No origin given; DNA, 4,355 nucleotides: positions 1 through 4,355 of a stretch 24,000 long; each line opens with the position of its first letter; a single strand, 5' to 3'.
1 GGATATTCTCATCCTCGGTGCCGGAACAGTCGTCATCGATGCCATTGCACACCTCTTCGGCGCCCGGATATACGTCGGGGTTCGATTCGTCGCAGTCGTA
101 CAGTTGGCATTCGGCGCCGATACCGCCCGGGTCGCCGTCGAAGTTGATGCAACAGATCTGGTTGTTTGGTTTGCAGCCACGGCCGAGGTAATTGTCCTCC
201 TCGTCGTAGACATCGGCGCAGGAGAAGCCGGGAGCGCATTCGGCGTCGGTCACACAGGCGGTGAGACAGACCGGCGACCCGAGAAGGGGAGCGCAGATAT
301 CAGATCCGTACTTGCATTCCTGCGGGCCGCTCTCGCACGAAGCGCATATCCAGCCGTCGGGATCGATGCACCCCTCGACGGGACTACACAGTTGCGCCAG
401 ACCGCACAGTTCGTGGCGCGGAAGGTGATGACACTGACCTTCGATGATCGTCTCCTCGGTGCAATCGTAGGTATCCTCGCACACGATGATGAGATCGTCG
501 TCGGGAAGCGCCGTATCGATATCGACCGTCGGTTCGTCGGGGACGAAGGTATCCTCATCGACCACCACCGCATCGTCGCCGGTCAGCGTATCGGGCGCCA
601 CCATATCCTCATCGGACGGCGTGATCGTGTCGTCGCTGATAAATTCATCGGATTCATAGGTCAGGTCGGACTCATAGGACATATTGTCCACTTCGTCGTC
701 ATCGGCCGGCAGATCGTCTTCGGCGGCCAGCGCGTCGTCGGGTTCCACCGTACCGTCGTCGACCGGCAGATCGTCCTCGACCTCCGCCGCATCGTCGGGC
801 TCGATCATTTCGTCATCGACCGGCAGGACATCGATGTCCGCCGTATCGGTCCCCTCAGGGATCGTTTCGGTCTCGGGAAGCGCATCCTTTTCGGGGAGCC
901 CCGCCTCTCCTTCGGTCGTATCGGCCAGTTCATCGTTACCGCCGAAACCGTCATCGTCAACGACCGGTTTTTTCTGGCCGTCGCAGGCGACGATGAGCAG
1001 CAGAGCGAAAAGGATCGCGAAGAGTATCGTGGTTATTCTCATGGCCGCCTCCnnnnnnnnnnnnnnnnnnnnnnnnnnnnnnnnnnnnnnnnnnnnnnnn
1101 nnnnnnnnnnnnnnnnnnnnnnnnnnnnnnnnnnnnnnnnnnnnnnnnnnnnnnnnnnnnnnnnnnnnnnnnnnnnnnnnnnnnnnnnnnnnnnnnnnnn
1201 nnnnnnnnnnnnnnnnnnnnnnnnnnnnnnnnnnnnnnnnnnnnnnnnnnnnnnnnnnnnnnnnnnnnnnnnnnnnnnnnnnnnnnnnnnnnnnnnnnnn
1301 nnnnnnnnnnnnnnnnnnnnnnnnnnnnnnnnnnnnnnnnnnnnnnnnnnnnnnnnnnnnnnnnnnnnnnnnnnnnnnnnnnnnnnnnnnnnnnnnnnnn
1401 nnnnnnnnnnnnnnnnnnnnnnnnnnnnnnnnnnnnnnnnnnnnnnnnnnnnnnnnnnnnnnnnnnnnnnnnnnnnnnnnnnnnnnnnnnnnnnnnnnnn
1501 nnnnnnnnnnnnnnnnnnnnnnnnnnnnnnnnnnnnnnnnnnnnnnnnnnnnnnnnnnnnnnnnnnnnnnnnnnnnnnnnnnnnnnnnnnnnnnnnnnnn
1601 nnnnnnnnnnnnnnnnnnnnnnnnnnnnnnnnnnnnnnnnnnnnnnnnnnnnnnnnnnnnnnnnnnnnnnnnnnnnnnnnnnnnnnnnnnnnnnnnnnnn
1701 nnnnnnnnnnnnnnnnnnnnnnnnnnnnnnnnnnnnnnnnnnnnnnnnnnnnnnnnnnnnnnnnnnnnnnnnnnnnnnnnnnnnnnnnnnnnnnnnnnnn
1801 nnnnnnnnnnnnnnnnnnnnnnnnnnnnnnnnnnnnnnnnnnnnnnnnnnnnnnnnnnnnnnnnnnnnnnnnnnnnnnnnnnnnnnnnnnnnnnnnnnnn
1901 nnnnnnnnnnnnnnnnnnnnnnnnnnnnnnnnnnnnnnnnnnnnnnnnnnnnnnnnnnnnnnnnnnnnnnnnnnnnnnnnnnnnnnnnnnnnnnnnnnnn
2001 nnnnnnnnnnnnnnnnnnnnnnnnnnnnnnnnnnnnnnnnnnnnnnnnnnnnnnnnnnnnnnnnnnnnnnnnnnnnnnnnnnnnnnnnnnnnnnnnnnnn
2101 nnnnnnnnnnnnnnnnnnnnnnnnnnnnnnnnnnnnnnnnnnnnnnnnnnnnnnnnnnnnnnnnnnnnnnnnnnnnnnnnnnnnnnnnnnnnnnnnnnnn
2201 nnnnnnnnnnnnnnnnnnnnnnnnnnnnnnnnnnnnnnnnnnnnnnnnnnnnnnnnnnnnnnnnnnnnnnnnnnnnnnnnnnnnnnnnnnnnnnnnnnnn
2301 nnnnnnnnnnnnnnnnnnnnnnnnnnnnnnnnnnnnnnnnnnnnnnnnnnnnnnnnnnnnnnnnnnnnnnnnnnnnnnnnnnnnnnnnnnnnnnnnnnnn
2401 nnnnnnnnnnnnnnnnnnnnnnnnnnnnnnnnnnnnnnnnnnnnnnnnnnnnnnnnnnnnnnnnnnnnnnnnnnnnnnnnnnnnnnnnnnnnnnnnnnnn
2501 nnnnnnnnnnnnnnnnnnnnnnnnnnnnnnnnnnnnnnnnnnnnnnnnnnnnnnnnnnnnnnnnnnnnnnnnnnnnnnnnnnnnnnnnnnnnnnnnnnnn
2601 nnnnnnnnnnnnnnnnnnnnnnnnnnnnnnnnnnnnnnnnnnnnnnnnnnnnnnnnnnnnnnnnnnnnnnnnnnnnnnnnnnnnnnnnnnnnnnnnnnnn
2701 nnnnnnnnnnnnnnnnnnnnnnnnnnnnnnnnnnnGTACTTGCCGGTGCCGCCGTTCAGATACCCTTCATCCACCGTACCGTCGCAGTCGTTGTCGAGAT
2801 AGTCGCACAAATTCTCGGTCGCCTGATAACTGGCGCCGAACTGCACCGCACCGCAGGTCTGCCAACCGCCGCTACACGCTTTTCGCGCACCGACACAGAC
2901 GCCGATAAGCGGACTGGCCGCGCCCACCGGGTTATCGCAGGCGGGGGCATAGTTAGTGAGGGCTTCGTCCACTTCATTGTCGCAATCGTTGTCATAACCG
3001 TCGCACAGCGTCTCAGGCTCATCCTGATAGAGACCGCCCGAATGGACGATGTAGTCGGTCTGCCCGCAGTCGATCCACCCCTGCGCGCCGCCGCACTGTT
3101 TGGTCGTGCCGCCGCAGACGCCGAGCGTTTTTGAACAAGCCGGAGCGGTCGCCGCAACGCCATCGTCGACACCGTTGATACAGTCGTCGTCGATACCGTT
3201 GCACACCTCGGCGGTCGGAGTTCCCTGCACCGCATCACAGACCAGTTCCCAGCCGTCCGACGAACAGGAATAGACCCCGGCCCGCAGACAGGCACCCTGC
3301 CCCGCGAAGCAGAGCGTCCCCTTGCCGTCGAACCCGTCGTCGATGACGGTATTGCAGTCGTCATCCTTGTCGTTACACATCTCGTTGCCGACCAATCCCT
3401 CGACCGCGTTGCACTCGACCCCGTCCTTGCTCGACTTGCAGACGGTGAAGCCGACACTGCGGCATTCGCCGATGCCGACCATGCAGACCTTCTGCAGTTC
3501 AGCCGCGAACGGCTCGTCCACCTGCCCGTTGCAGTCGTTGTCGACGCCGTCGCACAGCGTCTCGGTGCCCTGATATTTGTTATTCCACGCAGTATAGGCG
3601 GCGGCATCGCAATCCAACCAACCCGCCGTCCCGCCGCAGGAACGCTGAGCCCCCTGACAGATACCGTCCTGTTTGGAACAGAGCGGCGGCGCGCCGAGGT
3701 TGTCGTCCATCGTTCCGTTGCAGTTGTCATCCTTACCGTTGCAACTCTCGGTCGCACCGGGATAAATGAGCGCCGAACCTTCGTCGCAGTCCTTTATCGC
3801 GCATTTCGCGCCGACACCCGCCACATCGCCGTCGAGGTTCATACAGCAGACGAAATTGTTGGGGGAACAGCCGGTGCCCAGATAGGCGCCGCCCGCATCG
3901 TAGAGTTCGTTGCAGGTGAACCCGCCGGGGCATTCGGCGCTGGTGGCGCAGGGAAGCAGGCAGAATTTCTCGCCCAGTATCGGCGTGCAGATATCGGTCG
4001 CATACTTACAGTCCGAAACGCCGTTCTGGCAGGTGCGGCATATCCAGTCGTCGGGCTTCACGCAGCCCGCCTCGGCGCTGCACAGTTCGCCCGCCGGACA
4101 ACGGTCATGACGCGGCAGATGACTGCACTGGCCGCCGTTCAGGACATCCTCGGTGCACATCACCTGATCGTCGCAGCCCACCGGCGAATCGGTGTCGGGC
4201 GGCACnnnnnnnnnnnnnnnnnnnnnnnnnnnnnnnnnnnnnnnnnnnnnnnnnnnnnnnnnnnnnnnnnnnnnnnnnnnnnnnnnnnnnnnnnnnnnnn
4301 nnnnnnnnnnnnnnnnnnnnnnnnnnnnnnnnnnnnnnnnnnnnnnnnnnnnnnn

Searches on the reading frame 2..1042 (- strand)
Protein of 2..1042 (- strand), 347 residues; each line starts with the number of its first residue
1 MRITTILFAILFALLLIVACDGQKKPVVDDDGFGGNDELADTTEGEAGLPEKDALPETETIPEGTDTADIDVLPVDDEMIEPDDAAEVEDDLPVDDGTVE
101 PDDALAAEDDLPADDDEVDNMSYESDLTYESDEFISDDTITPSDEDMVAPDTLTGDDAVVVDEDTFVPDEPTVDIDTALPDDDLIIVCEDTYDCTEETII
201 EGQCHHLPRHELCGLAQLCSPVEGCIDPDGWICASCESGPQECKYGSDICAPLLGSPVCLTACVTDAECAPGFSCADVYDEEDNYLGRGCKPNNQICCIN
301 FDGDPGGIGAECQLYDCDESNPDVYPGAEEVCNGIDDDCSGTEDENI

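Call 9: search_protein_families(library=pfam, proteins=[window:2-1042:-], max_evalue=0.01)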
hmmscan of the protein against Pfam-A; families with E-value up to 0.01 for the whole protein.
window:2-1042:- (347 aa): 1 family
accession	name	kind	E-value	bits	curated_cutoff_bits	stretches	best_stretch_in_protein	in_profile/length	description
PF11617.13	Cu-binding_MopE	-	1.1e-11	45.2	27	1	316-345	1-30/30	Putative metal-binding motif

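Call 10: search_protein_families(library=ncbifam, proteins=[window:2-1042:-], max_evalue=0.01)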
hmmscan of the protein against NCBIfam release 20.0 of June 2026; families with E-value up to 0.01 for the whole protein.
window:2-1042:- (347 aa): 0 families

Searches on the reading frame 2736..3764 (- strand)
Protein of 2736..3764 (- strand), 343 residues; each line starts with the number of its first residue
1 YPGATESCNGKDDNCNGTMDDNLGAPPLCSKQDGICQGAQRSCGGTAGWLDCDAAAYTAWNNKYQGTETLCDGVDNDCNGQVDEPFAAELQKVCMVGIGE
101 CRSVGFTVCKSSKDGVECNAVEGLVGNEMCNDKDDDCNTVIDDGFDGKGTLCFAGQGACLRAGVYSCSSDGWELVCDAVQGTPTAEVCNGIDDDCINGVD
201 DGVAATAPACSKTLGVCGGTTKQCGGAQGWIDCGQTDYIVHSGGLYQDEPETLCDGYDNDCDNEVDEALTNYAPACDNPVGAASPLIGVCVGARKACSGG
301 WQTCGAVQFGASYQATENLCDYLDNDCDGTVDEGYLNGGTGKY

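Call 67: search_solved_structures(query=window:2736-3764:-, max_evalue=1, show_alignments=3)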
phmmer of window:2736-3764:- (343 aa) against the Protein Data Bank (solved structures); distinct sequences matched with E-value up to 1: 0.

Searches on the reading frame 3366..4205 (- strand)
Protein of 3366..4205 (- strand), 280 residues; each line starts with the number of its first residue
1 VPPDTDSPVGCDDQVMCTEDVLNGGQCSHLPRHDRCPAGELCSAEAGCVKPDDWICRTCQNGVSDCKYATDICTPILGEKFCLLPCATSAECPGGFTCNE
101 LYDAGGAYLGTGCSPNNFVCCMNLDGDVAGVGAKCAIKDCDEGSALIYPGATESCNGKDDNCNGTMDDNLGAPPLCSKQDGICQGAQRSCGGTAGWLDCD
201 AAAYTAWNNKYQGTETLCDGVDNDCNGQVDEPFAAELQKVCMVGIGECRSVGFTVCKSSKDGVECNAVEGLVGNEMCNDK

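Call 63: predict_structure(alignment_id=A5)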
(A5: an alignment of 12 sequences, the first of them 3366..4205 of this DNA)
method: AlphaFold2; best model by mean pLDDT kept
length: 280 residues; sequences in the alignment: 12
mean_pLDDT: 54.3   pTM: 0.45
mean pLDDT of the five models: 54.3, 53.7, 51.3, 50.7, 48.6
residues with pLDDT >= 90: 23; 70-90: 82; 50-70: 12; < 50: 163
segments of 3 or more residues with pLDDT < 50: 1-5, 123-280
pLDDT, mean of each block of 10 residues (from residue 1): 56 84 80 78 85 76 89 86 88 85 92 79 43 41 31 34 37 28 27 27 28 32 43 36 32 33 37 33
secondary structure, 60 per line:
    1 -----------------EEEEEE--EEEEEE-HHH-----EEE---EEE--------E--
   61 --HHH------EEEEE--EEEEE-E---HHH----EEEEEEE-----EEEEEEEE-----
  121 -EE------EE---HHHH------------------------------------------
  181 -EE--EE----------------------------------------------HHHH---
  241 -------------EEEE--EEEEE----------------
elements in order: E18-23 E26-31 E41-43 E47-49 E72-76 E79-83 E96-102 E108-115 H135-138 H234-237 E254-257 E260-264

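Call 65: fold_search(model_id=the predicted structure, library=pdb)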
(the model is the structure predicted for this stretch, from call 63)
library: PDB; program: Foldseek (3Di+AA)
matches with E <= 10: 86; with E <= 0.001: 0
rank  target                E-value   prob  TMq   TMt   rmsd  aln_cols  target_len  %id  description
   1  6phc_I                4.9e-01  0.08  0.09  0.14  11.6        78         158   13  Pfs25 in complex with the human transmission blocking antibody 2544 (released 2019-10-02)
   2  2box                  9.3e-01  0.04  0.09  0.15  12.5       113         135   13  EGF Domains 1,2,5 of human EMR2, a 7-TM immune system molecule, in complex with strontium. (released 2006-10-18)
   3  2mfk_MODEL_1_A        1.8e+00  0.02  0.07  0.23  13.5       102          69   15  NMR solution structure of chitin-binding domain from dust mite group XII allergen Blo t 12 (released 2014-11-19)
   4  3tto_C                1.9e+00  0.02  0.09  0.04  13.2       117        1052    9  Crystal structure of Leuconostoc mesenteroides NRRL B-1299 N-terminally truncated dextransucrase DSR-E in triclinic fo (released 2012-01-25)
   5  3ttq                  2.3e+00  0.01  0.09  0.04  13.2       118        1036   10  Crystal structure of Leuconostoc mesenteroides NRRL B-1299 N-terminally truncated dextransucrase DSR-E in orthorhombic a (released 2012-01-25)
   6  2kgt_MODEL_1_A        2.5e+00  0.06  0.11  0.30   6.5        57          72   19  Solution structure of SH3 domain of PTK6 (released 2010-03-23)
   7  6omf_D                3.0e+00  0.01  0.09  0.03  14.8       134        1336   13  CryoEM structure of SigmaS-transcription initiation complex with activator Crl (released 2019-08-28)
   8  1ju8                  3.2e+00  0.09  0.10  0.51   2.7        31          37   29  Solution structure of Leginsulin, a plant hormon (released 2003-06-17)
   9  3s8v_X                3.4e+00  0.28  0.09  0.35   1.0        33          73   21  Crystal structure of LRP6-Dkk1 complex (released 2011-10-26)
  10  3b4v_D                3.4e+00  0.02  0.10  0.12  18.3       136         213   18  X-Ray structure of Activin in complex with FSTL3 (released 2008-09-02)
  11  5exv_B                3.4e+00  0.01  0.08  0.12  11.5       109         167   12  Crystal structure of heme binding protein HutX from Vibrio cholerae (released 2016-07-13)
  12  3tto_A                3.4e+00  0.01  0.06  0.03  11.6       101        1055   12  Crystal structure of Leuconostoc mesenteroides NRRL B-1299 N-terminally truncated dextransucrase DSR-E in triclinic fo (released 2012-01-25)
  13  8s1c_B                3.6e+00  0.10  0.08  0.34   1.9        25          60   24  Intertwined dimer of the PTK6 SH3 domain (released 2025-03-05)
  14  4jdo_D                3.6e+00  0.02  0.08  0.10  13.7       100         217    6  Secreted chlamydial protein pgp3, coiled-coil deletion (released 2013-06-05)
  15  8f2f_MODEL_1_A        3.9e+00  0.14  0.09  0.58   1.8        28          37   21  NMR solution structure of lambda-MeuKTx-1 (released 2022-11-23)
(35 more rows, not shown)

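Call 83: search_protein_families(library=phrogs, proteins=[window:3366-4205:-], max_evalue=0.01)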
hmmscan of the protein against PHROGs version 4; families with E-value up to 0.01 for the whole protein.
window:3366-4205:- (280 aa): 0 families

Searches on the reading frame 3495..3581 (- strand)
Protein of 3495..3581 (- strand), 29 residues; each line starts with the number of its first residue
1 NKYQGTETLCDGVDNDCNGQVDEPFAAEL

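Call 93: search_solved_structures(query=A8, max_evalue=10, show_alignments=4)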
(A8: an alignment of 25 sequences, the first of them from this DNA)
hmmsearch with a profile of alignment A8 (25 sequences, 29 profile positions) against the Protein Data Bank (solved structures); distinct sequences matched with E-value up to 10: 1.
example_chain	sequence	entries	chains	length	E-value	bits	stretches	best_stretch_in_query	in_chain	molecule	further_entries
8faz_X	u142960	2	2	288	0.65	12.9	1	2-16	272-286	DNA repair protein XRCC2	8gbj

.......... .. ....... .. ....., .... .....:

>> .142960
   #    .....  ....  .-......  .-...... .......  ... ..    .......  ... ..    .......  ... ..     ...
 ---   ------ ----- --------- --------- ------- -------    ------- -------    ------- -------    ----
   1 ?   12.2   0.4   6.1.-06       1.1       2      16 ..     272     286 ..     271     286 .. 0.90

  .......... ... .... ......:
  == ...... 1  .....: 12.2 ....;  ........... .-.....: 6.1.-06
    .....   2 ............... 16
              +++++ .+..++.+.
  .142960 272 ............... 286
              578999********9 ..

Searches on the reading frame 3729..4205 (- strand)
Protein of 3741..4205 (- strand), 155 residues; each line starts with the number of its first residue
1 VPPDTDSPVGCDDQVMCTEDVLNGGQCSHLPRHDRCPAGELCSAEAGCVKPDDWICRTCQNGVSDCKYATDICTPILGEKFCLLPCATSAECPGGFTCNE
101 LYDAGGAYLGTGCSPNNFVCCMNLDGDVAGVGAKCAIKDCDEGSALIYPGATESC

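Call 13: search_protein_families(library=pfam, proteins=[window:3741-4205:-], max_evalue=10)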
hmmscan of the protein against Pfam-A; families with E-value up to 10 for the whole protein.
seq(155 aa): 2 families
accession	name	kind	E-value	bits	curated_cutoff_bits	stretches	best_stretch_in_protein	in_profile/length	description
PF11617.13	Cu-binding_MopE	-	0.00049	20.7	27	1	139-155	1-17/30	Putative metal-binding motif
PF10426.15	zf-RAG1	-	8.9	6.9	22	1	134-142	4-12/30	Recombination-activating protein 1 zinc-finger domain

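Call 14: search_protein_families(library=ncbifam, proteins=[window:3741-4205:-], max_evalue=10)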
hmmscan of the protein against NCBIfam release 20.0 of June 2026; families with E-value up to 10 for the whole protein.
seq(155 aa): 1 family
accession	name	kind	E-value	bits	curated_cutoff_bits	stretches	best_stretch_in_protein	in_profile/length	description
TIGR04201.1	Myxo_Cys_RPT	repeat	0.02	15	25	2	86-99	5-18/22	Cys-rich repeat-containing protein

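Call 24: find_related_loci(query=A2, collection=genome_contigs, flank=10000)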
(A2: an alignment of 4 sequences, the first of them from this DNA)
Query A2 (153 aa) in genome_contigs; peptide patterns used: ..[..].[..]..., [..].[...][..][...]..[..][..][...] (x = any residue, [..] = any of these).
107 stretches matched a pattern; 21 encode a relative of the query (tblastn E <= 1e-3); 20 distinct loci.
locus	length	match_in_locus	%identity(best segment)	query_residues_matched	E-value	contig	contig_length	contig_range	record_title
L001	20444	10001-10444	72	6-153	7e-73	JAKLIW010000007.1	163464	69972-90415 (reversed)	MAG: bacterium isolate RA.bin96 RA.bin96_7, whole genome shotgun sequence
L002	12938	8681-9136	50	3-153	3e-44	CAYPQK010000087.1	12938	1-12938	MAG TPA_asm: uncultured Spirochaetales bacterium isolate binchicken_co220_184 genome assembly, contig: NODE_3133_length_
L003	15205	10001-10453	50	6-153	2e-43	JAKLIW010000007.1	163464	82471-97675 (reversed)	MAG: bacterium isolate RA.bin96 RA.bin96_7, whole genome shotgun sequence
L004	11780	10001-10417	34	4-153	1e-10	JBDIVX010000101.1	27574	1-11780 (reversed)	MAG: Polyangiales bacterium isolate Bin_29 NODE_693_length_27574_cov_7.106897, whole genome shotgun sequence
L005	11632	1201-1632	33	5-138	1e-9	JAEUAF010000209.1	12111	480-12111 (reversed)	MAG: Sorangium sp. isolate bin s1 k127_1196933, whole genome shotgun sequence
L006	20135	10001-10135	53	2-44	3e-7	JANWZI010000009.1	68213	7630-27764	MAG: Myxococcota bacterium isolate SKYG91 NODE_9_length_68213_cov_4.772998, whole genome shotgun sequence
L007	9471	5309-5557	37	1-76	2e-6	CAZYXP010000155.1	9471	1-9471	MAG TPA_asm: uncultured Phycisphaeraceae bacterium isolate binchicken_co275_130 genome assembly, contig: NODE_11774_leng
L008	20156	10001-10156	46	5-50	4e-6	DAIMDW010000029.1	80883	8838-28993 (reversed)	MAG TPA_asm: bacterium isolate CTOTU18725 NODE_210_length_80883_cov_9.926325, whole genome shotgun sequence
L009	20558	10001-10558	30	3-153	1e-5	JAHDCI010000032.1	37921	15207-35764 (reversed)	MAG: Myxococcota bacterium isolate MAG-130 RZ_2969, whole genome shotgun sequence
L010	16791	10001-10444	41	1-50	8e-6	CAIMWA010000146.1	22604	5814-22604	MAG: uncultured delta proteobacterium isolate VK_bin-2715 genome assembly, contig: bin-2715:146/685, whole genome shotgu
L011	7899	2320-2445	45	1-42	3e-5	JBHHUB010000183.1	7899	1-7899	MAG: Phycisphaerae bacterium isolate S.6.sp2_bin.21 NODE_1662_length_7899_cov_5.486869, whole genome shotgun sequence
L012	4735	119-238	50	5-43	4e-5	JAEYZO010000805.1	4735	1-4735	MAG: Proteobacteria bacterium isolate OH_CBlB_99 k127_1895195, whole genome shotgun sequence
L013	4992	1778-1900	50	2-43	6e-5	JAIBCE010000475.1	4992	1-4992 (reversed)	MAG: Sandaracinaceae bacterium isolate SSF7 NODE_375735_length_4992_cov_10.871737, whole genome shotgun sequence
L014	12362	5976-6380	47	3-107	5e-5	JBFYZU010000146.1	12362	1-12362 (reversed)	MAG: Myxococcota bacterium isolate PPR_0446 k121_1355039, whole genome shotgun sequence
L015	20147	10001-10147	47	2-44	9e-5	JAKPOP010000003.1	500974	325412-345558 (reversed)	MAG: Deltaproteobacteria bacterium isolate JPNA_maxbin.075 k141_649451, whole genome shotgun sequence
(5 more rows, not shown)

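Call 32: find_homologous_proteins(query=A2, max_evalue=0.001)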
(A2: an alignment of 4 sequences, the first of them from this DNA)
Query A2 (4 sequences): 177 candidates shared short words with the query, none scored E <= 0.001.

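Call 42: search_protein_representatives(alignment_id=A4)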
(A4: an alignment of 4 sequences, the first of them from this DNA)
Query: 4 sequences, 133 profile positions. Proteins with E-value up to 0.001 (for the whole library): 46; up to 1e-10: 11; up to 1e-30: 4. The best 46 are listed.
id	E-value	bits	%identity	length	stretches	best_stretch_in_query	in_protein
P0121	7.6e-56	204.0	-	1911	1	1-132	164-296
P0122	5.0e-46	172.2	-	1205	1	3-132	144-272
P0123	9.1e-45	168.1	-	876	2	3-132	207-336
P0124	5.5e-42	159.1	-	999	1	6-132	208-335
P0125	2.0e-29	118.5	-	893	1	4-132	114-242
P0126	3.3e-28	114.6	-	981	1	5-131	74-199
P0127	4.1e-25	104.5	-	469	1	5-132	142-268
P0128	2.1e-23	99.0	-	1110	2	5-131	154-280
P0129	7.8e-23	97.2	-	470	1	10-132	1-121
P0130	7.1e-13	64.9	-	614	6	5-69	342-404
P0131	6.1e-12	61.9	-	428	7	3-48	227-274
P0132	1.0e-09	54.7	-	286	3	51-130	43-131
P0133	1.6e-08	50.8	-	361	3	4-45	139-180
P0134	3.2e-08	49.9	-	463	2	40-130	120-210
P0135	6.5e-08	48.9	-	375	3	4-53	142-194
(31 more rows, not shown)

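Call 69: find_encoding_contigs(protein=P0124, flank=10000, max_places=3)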
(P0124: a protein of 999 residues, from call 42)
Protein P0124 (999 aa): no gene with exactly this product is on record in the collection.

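Call 100: search_protein_families(library=pfam, proteins=[L001:7838-9517:+, L001:16829-20047:+], max_evalue=0.01)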
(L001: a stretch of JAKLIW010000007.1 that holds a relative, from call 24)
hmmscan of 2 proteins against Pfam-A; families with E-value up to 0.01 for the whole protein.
L001:7838-9517:+ (560 aa): 2 families
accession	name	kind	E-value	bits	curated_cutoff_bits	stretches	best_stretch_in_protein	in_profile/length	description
PF00059.27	Lectin_C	-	1.7e-13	51.6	22.6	2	504-557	51-107/107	Lectin C-type domain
PF13948.11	DUF4215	-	4.6e-10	40.1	27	2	291-319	19-46/47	Domain of unknown function (DUF4215)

L001:16829-20047:+ (1073 aa): 1 family
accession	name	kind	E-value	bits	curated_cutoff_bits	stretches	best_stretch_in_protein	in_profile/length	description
PF11617.13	Cu-binding_MopE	-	4.9e-11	43.1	27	1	334-363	1-30/30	Putative metal-binding motif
